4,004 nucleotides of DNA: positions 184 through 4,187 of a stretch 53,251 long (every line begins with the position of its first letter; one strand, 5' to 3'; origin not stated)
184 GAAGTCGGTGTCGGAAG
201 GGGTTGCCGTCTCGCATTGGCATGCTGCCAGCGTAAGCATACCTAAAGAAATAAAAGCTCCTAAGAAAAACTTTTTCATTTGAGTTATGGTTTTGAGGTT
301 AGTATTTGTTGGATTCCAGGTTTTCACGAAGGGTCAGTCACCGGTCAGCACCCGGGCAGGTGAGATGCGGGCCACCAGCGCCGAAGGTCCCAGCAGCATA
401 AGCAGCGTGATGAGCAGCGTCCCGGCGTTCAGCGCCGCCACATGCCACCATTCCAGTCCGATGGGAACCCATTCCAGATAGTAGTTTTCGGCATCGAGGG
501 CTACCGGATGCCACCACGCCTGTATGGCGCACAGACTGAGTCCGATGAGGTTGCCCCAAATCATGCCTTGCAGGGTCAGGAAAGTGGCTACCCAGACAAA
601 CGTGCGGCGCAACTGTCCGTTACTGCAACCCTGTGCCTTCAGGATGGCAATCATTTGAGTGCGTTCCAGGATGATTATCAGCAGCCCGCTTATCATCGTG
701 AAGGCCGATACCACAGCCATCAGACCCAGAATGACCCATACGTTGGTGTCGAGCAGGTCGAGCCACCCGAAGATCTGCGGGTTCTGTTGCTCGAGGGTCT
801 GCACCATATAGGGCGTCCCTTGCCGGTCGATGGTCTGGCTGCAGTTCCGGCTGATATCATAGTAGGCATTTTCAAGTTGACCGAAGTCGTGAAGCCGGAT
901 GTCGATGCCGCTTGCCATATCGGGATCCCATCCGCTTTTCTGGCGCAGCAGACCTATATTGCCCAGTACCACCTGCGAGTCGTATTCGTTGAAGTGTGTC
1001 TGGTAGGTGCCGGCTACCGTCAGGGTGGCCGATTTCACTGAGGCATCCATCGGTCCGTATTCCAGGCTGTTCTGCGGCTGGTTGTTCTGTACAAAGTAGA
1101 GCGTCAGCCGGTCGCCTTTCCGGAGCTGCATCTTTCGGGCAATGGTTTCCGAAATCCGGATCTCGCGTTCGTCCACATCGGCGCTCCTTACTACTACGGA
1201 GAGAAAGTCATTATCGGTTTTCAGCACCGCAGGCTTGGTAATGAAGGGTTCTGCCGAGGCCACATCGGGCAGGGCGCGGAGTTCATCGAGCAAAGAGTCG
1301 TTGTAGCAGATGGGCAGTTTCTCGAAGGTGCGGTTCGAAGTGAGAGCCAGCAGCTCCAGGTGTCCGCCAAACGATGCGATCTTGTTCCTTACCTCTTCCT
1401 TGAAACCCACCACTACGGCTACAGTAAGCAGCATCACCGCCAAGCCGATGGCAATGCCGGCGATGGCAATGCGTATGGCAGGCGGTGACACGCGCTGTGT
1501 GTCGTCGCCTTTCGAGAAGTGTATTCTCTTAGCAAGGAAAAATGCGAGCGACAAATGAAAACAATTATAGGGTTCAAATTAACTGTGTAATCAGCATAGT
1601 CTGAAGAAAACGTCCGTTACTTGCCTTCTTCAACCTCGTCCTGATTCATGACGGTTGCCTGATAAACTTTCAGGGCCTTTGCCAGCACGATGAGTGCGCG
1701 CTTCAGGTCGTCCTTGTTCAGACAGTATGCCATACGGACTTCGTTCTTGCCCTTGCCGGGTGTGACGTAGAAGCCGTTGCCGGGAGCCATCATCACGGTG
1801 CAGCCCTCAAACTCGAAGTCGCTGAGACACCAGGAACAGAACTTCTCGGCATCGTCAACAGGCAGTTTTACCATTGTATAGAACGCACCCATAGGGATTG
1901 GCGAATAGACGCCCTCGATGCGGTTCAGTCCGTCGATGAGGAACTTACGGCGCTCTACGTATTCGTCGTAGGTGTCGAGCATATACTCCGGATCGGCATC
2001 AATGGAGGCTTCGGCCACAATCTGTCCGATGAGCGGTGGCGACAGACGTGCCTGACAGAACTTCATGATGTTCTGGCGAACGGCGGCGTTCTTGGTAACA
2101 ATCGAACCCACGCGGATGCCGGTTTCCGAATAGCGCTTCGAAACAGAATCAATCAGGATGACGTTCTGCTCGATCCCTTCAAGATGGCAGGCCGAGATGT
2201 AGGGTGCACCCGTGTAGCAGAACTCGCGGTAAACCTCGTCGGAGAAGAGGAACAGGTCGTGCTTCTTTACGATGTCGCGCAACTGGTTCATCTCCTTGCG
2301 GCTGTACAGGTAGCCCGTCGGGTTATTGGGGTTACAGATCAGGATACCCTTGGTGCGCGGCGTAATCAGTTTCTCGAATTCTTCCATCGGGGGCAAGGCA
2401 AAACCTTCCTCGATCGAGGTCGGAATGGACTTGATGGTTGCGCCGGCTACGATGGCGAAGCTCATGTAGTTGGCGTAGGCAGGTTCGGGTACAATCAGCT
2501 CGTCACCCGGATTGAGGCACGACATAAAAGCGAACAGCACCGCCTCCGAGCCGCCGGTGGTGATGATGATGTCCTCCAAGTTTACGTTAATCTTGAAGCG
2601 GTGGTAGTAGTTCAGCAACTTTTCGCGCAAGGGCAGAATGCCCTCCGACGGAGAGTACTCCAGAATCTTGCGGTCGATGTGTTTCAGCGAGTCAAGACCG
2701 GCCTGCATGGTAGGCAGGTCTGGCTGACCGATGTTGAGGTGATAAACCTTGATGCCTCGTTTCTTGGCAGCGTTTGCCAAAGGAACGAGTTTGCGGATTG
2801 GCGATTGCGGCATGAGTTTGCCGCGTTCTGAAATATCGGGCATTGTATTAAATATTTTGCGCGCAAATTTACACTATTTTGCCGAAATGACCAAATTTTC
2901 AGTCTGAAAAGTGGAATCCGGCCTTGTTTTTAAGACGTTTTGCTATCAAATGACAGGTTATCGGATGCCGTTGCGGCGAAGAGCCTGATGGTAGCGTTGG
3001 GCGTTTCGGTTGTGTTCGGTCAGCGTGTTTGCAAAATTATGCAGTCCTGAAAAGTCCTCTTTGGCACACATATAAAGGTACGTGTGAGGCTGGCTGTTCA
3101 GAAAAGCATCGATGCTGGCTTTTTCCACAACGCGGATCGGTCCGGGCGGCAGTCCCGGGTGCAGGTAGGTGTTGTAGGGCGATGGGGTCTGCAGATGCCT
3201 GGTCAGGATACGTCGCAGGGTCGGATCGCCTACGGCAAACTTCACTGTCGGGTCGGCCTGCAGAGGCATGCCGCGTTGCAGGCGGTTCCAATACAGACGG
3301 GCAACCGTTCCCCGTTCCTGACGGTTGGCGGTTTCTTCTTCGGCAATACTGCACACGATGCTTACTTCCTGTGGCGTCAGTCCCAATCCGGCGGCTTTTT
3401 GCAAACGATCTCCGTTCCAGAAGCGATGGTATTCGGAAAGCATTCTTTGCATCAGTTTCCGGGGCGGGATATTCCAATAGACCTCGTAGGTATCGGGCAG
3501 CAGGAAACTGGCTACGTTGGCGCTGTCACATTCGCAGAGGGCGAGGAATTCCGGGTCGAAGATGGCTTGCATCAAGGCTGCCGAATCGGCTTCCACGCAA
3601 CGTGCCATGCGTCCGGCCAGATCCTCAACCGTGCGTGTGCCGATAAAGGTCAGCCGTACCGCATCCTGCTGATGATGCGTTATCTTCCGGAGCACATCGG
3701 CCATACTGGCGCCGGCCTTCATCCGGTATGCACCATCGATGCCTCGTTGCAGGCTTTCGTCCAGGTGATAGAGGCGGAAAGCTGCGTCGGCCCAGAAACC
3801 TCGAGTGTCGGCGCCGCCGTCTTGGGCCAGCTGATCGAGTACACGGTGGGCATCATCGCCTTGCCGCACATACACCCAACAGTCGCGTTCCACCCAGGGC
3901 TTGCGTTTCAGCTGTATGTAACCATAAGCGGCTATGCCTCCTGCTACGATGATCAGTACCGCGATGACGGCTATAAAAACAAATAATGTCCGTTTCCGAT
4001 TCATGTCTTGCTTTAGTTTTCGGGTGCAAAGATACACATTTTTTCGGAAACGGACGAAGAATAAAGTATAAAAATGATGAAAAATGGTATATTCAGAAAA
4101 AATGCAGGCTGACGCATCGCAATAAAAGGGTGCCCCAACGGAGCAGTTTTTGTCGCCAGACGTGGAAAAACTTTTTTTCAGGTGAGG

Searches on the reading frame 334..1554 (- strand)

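Call 52: search_protein_families(library=pfam, proteins=[window:334-1554:-], max_evalue=0.00001)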
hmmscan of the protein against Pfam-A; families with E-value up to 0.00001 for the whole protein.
window:334-1554:- (406 aa): 2 families
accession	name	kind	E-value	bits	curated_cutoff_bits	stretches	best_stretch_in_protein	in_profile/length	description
PF02687.27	FtsX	-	5.6e-13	49.4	25.5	1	274-399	2-120/120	FtsX-like permease C-terminal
PF12704.14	MacB_PCD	-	2.9e-07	31.4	27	1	29-186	3-156/207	MacB-like periplasmic core domain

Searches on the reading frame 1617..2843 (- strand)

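Call 52: search_protein_families(library=pfam, proteins=[window:1617-2843:-], max_evalue=0.00001)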
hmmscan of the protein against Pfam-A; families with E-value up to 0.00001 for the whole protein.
window:1617-2843:- (408 aa): 3 families
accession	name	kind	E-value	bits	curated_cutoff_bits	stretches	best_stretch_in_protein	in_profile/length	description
PF00155.27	Aminotran_1_2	-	2.9e-52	178.5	19.7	1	33-384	3-358/361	Aminotransferase class I and II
PF00266.25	Aminotran_5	-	1.5e-06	27.8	21.5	1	85-203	56-176/371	Aminotransferase class-V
PF01041.23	DegT_DnrJ_EryC1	-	2.7e-06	27.3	19.8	1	91-202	41-145/360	DegT/DnrJ/EryC1/StrS aminotransferase family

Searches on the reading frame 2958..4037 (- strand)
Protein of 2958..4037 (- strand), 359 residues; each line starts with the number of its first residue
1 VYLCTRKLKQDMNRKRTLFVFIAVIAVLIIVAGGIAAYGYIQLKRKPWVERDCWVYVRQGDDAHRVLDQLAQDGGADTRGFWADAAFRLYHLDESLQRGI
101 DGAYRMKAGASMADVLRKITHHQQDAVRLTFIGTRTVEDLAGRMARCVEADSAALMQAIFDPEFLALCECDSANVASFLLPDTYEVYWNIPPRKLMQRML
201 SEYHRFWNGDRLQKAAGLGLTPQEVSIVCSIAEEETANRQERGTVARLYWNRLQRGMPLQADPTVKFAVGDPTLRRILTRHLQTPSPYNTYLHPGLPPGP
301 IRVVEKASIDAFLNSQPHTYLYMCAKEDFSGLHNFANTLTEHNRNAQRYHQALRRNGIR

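Call 52: search_protein_families(library=pfam, proteins=[window:2958-4037:-], max_evalue=0.00001)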
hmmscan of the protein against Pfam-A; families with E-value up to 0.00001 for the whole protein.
window:2958-4037:- (359 aa): 1 family
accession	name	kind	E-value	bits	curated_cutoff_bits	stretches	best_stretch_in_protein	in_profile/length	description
PF02618.21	YceG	-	3.2e-72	243.7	32.4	1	55-348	1-275/275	YceG-like family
